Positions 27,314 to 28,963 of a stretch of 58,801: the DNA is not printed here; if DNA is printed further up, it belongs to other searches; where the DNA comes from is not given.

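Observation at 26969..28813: Chimeric TonB-C-terminal-domain protein with a cytoplasmic degenerate receiver domain, TPR-like repeats and a coiled coil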

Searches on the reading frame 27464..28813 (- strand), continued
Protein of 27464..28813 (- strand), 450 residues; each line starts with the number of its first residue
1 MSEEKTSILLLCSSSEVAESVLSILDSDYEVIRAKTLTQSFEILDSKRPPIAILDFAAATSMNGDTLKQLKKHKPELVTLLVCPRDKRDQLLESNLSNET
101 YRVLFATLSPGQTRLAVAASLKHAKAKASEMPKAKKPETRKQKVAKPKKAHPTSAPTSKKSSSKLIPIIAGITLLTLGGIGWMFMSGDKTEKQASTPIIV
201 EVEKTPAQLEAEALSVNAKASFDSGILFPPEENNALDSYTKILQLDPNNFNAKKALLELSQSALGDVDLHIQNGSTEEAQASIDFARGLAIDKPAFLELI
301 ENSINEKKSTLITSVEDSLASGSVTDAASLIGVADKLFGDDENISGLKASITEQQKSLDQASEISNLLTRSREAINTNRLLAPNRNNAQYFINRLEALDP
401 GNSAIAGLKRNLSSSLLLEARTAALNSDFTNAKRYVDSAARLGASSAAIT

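Call 43: find_encoding_contigs(protein=P0019, flank=8000, max_places=2)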
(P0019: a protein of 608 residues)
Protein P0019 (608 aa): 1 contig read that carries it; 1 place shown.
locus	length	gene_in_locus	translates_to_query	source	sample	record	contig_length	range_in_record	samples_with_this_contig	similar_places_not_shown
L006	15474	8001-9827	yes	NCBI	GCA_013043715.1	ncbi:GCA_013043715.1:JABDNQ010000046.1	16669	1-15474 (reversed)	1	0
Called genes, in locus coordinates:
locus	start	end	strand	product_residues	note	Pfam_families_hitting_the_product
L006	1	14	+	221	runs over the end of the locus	PF00702:Hydrolase, PF12710:HAD (weak), PF13419:HAD_2, PF13242:Hydrolase_like (weak)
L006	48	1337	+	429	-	PF02646:RmuC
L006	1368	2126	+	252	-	PF00106:adh_short, PF08659:KR, PF13561:adh_short_C2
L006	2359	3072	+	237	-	-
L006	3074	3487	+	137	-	-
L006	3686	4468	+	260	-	PF00990:GGDEF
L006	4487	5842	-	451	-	PF07394:DUF1501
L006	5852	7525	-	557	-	PF08811:DUF1800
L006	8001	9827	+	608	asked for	PF03544:TonB_C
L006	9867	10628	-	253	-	PF01479:S4, PF00849:PseudoU_synth_2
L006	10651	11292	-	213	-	PF04079:SMC_ScpB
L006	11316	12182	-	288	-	PF02616:SMC_ScpA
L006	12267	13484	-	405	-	PF00579:tRNA-synt_1b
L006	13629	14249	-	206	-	PF01300:Sua5_yciO_yrdC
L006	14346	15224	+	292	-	PF04279:IspA, PF01722:BolA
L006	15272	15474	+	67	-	?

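Call 47: list_cluster_members(proteins=[P0015, P0016, P0020, P0033, P0037, P0040, P0045, P0049, P0055, P0056])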
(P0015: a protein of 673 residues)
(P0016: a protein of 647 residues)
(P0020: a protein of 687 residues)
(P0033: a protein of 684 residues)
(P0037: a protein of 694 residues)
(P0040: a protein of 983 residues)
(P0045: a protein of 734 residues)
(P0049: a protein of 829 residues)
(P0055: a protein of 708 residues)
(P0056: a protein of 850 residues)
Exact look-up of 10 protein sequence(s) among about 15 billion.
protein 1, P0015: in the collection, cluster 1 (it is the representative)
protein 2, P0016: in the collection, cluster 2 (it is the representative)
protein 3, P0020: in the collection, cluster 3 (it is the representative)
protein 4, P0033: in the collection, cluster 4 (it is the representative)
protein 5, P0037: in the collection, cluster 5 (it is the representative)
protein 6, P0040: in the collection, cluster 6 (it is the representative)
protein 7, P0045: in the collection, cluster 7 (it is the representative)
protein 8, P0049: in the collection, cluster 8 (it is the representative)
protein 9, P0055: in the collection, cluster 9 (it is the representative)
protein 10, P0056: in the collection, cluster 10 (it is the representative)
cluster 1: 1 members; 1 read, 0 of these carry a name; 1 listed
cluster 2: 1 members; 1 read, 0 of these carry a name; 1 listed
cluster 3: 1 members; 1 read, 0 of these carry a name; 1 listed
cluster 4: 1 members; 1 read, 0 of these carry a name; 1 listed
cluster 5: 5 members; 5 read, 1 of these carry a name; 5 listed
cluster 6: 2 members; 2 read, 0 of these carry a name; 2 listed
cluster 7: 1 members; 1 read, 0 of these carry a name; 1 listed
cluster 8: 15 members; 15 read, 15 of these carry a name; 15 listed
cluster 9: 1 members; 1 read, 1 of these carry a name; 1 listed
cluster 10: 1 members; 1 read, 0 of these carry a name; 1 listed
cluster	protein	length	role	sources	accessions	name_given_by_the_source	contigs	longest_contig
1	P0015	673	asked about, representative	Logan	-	-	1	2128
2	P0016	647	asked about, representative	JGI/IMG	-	-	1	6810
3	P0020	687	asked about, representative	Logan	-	-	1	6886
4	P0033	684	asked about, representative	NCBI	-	-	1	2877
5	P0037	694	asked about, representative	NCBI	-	-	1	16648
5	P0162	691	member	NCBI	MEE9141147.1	MAG: TonB family protein [Gammaproteobacteria bacterium]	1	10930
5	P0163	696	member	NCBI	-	-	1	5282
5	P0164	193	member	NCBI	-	-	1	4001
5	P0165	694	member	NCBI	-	-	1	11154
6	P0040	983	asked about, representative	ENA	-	-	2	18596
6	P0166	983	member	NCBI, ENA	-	-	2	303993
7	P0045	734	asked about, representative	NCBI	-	-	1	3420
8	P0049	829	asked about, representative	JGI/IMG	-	TonB family protein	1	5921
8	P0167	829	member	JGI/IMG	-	TonB family protein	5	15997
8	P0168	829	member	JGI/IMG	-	TonB family protein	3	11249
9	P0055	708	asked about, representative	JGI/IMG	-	TonB family protein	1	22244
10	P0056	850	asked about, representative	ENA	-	-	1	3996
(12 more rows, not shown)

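Call 48: list_cluster_members(proteins=[P0059, P0063, P0065, P0067, P0073, P0076, P0080, P0086, P0095, P0101])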
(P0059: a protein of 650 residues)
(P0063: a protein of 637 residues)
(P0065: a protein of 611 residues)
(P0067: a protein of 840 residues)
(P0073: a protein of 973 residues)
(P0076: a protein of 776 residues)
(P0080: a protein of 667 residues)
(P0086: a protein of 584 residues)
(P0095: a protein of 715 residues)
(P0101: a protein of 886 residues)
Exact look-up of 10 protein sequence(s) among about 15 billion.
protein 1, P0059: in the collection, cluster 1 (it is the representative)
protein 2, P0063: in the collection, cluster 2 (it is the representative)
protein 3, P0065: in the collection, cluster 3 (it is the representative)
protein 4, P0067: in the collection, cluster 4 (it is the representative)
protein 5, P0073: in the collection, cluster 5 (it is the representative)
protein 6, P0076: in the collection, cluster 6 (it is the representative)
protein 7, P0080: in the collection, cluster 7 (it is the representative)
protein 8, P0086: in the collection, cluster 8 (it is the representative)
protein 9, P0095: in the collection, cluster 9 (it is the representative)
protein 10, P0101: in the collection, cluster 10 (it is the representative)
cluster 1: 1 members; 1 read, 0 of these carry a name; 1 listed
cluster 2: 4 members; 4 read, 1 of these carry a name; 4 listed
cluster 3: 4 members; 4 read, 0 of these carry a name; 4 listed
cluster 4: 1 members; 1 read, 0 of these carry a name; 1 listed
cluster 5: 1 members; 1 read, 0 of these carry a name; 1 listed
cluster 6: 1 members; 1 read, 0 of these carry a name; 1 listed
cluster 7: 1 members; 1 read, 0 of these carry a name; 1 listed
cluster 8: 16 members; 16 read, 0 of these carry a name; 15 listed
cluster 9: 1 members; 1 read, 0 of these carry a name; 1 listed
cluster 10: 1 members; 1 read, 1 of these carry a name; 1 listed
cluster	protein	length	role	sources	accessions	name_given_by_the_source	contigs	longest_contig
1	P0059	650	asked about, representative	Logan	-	-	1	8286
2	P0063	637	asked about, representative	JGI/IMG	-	TonB family protein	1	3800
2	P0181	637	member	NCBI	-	-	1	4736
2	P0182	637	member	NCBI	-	-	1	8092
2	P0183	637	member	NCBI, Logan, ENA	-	-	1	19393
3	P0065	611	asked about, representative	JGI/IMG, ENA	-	-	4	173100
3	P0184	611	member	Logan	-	-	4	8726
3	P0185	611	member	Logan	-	-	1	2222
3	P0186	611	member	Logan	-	-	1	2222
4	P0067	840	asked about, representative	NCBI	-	-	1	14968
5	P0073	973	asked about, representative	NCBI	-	-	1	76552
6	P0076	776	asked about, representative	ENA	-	-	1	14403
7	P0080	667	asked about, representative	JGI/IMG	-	-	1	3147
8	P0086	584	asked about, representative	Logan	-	-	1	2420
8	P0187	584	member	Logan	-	-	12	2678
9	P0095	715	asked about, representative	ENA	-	-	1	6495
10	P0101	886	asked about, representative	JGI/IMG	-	protein TonB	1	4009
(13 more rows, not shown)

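Call 49: find_encoding_contigs(protein=P0065, flank=7000, max_places=1)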
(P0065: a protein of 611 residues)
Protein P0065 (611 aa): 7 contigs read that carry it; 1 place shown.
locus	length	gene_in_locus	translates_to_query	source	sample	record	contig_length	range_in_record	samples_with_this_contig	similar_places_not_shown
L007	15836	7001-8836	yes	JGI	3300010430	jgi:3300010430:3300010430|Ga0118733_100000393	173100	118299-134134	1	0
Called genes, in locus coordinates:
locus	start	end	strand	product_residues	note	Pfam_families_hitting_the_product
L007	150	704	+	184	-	PF13618:Gluconate_2-dh3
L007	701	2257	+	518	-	PF00732:GMC_oxred_N, PF13450:NAD_binding_8 (faint), PF05199:GMC_oxred_C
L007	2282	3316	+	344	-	PF14525:AraC_binding_2, PF00165:HTH_AraC (faint), PF12833:HTH_18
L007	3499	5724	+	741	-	PF07715:Plug, PF00593:TonB_dep_Rec_b-barrel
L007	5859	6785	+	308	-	PF00682:HMGL-like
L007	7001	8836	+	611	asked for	PF00072:Response_reg (faint), PF03544:TonB_C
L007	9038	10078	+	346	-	PF02445:NadA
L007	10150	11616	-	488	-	PF01435:Peptidase_M48, PF13424:TPR_12 (faint), PF23914:TPR_CcmH_CycH (faint), PF12895:ANAPC3 (faint), PF13428:TPR_14 (faint), PF13176:TPR_7 (faint), PF07719:TPR_2 (faint), PF14559:TPR_19, +1 more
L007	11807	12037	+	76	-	PF01206:TusA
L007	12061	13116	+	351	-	PF01594:AI-2E_transport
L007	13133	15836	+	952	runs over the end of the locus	PF00675:Peptidase_M16, PF05193:Peptidase_M16_C, PF16187:Peptidase_M16_M, PF22455:PqqF_C_3 (weak), PF05193:Peptidase_M16_C, PF22456:PqqF-like_C_4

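Call 50: find_encoding_contigs(protein=P0073, flank=7000, max_places=1)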
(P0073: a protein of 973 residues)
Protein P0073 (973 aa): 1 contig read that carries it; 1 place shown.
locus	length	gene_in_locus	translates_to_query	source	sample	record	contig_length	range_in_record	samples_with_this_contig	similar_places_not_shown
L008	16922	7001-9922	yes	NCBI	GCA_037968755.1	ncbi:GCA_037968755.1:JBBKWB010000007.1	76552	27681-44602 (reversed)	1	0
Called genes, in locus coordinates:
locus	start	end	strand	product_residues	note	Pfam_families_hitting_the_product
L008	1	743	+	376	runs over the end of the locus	PF02771:Acyl-CoA_dh_N, PF02770:Acyl-CoA_dh_M, PF00441:Acyl-CoA_dh_1, PF08028:Acyl-CoA_dh_2 (weak)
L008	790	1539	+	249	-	PF02592:Vut_1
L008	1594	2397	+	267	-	PF01887:SAM_HAT_N, PF20257:SAM_HAT_C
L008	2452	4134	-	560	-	PF00749:tRNA-synt_1c, PF03950:tRNA-synt_1c_C, PF20974:tRNA-synt_1c_C2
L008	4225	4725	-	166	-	PF01475:FUR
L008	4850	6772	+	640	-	PF02824:TGS (weak), PF07973:tRNA_SAD, PF00587:tRNA-synt_2b, PF03129:HGTP_anticodon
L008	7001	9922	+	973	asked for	PF00072:Response_reg (weak), PF03544:TonB_C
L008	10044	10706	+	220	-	PF00440:TetR_N, PF13305:TetR_C_33 (faint)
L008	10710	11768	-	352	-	PF02625:XdhC_CoxI, PF13478:XdhC_C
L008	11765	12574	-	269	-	PF00941:FAD_binding_5, PF03450:CO_deh_flav_C (weak)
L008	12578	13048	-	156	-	PF00111:Fer2, PF01799:Fer2_2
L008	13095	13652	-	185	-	PF06240:COXG, PF10604:Polyketide_cyc2, PF03364:Polyketide_cyc (weak)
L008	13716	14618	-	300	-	PF02219:MTHFR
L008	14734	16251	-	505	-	PF00171:Aldedh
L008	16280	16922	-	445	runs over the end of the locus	PF00202:Aminotran_3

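Call 51: find_encoding_contigs(protein=P0040, flank=7000, max_places=1)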
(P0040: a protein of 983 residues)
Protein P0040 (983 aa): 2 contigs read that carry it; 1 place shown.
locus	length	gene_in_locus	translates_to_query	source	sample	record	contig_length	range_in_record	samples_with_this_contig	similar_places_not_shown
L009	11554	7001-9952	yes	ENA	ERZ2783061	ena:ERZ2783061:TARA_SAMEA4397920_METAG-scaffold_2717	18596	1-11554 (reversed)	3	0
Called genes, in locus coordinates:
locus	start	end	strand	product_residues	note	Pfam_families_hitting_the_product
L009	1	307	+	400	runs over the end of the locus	PF02771:Acyl-CoA_dh_N, PF02770:Acyl-CoA_dh_M, PF00441:Acyl-CoA_dh_1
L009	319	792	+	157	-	-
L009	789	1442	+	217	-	-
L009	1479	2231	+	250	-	PF02592:Vut_1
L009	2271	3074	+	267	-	PF01887:SAM_HAT_N, PF20257:SAM_HAT_C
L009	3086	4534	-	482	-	PF00749:tRNA-synt_1c, PF03950:tRNA-synt_1c_C, PF20974:tRNA-synt_1c_C2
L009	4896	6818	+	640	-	PF02824:TGS, PF07973:tRNA_SAD, PF00587:tRNA-synt_2b, PF03129:HGTP_anticodon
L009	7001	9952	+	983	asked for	PF00072:Response_reg (weak), PF14559:TPR_19 (weak), PF03544:TonB_C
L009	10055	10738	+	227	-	PF00440:TetR_N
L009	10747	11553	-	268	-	?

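Call 52: find_encoding_contigs(protein=P0055, flank=7000, max_places=1)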
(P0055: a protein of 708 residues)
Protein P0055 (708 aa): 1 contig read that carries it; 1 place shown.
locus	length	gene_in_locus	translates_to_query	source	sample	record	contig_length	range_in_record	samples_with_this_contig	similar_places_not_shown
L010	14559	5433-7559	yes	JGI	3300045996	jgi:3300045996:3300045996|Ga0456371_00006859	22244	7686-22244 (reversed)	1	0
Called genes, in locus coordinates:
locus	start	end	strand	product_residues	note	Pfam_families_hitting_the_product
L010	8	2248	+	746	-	PF00593:TonB_dep_Rec_b-barrel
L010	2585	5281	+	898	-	PF07715:Plug, PF00593:TonB_dep_Rec_b-barrel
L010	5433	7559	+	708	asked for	PF03544:TonB_C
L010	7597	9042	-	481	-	PF04389:Peptidase_M28 (weak), PF01546:Peptidase_M20, PF07687:M20_dimer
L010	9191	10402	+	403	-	PF03562:MltA, PF06725:3D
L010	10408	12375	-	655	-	PF07696:7TMR-DISMED2, PF07695:7TMR-DISM_7TM, PF00990:GGDEF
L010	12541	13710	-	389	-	PF00909:Ammonium_transp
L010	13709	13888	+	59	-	-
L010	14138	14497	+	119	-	PF00903:Glyoxalase (weak)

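Call 66: find_encoding_contigs(protein=P0037, flank=6000, max_places=1)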
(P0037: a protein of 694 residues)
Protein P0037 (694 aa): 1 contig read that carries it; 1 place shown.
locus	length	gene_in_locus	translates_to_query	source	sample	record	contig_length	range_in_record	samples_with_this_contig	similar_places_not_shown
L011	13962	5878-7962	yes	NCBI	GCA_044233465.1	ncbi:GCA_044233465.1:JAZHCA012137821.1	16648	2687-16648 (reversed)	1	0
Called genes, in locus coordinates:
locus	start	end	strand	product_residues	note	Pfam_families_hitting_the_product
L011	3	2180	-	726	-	?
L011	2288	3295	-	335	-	PF00702:Hydrolase, PF12710:HAD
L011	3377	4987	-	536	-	PF00884:Sulfatase, PF16347:SGSH_C (faint), PF14707:Sulfatase_C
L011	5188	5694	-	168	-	-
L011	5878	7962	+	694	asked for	PF03544:TonB_C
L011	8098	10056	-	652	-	PF03169:OPT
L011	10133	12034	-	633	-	PF19220:Rod_CreS (faint), PF24161:CCDC39 (faint), PF27954:CCDC192 (faint), PF28422:CCDC89 (faint)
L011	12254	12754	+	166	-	PF14229:DUF4332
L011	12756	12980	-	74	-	PF09954:DUF2188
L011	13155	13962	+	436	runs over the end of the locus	PF21088:MS_channel_1st (weak), PF00924:MS_channel_2nd, PF21082:MS_channel_3rd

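Call 67: find_encoding_contigs(protein=P0076, flank=6000, max_places=1)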
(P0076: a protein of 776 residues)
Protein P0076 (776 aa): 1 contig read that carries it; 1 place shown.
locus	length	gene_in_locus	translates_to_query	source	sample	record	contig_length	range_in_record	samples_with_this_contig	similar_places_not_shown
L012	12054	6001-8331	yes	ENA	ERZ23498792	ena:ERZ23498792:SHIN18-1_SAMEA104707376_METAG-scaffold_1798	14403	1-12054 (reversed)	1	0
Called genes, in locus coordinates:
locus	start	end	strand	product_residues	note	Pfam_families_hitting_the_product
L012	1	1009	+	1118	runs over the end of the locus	?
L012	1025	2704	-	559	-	PF00749:tRNA-synt_1c, PF03950:tRNA-synt_1c_C, PF20974:tRNA-synt_1c_C2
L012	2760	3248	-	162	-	PF01475:FUR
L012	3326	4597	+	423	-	-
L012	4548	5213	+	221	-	PF00587:tRNA-synt_2b, PF03129:HGTP_anticodon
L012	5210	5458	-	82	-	-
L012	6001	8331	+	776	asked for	PF03544:TonB_C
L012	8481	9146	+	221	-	PF00440:TetR_N, PF13305:TetR_C_33 (weak)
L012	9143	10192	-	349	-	PF02625:XdhC_CoxI, PF13478:XdhC_C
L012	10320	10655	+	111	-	PF00578:AhpC-TSA (weak), PF08534:Redoxin (faint), PF00085:Thioredoxin, PF14595:Thioredoxin_9 (weak), PF13098:Thioredoxin_2, PF13728:TraF (weak), PF13905:Thioredoxin_8 (faint)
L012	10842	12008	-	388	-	PF00202:Aminotran_3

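Call 68: find_encoding_contigs(protein=P0067, flank=6000, max_places=1)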
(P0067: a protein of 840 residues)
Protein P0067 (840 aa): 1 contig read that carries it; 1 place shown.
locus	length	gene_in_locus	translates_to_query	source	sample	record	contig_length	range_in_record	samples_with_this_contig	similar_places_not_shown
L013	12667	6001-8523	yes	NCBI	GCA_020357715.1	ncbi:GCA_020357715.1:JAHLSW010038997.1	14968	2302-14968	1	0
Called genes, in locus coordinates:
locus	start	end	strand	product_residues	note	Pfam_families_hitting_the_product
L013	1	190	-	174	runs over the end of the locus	PF13302:Acetyltransf_3, PF00583:Acetyltransf_1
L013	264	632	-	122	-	PF07883:Cupin_2 (weak)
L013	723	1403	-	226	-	PF03473:MOSC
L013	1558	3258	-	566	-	PF00749:tRNA-synt_1c, PF03950:tRNA-synt_1c_C, PF20974:tRNA-synt_1c_C2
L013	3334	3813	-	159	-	PF01475:FUR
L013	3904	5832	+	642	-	PF02824:TGS, PF07973:tRNA_SAD, PF00587:tRNA-synt_2b, PF03129:HGTP_anticodon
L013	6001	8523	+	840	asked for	PF00072:Response_reg (weak), PF03544:TonB_C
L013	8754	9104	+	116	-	PF14595:Thioredoxin_9 (weak), PF00085:Thioredoxin, PF13098:Thioredoxin_2, PF13905:Thioredoxin_8 (faint)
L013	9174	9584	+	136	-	PF13622:4HBT_3 (weak), PF03061:4HBT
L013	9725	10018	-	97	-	PF02036:SCP2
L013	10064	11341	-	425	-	PF00083:Sugar_tr, PF07690:MFS_1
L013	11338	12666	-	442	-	?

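Call 69: find_encoding_contigs(protein=P0014, flank=6000, max_places=1)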
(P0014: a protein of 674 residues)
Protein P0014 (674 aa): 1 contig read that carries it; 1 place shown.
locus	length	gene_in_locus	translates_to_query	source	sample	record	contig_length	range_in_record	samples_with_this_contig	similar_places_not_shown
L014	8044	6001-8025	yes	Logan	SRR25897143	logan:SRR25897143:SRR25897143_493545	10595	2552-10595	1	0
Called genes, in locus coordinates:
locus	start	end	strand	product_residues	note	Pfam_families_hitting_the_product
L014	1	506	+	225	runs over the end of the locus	PF00702:Hydrolase, PF12710:HAD (weak), PF13419:HAD_2, PF13242:Hydrolase_like (weak)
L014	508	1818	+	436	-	PF02646:RmuC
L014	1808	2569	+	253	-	PF00106:adh_short, PF08659:KR, PF13561:adh_short_C2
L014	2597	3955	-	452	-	PF07394:DUF1501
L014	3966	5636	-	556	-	PF08811:DUF1800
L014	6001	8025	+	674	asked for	PF03544:TonB_C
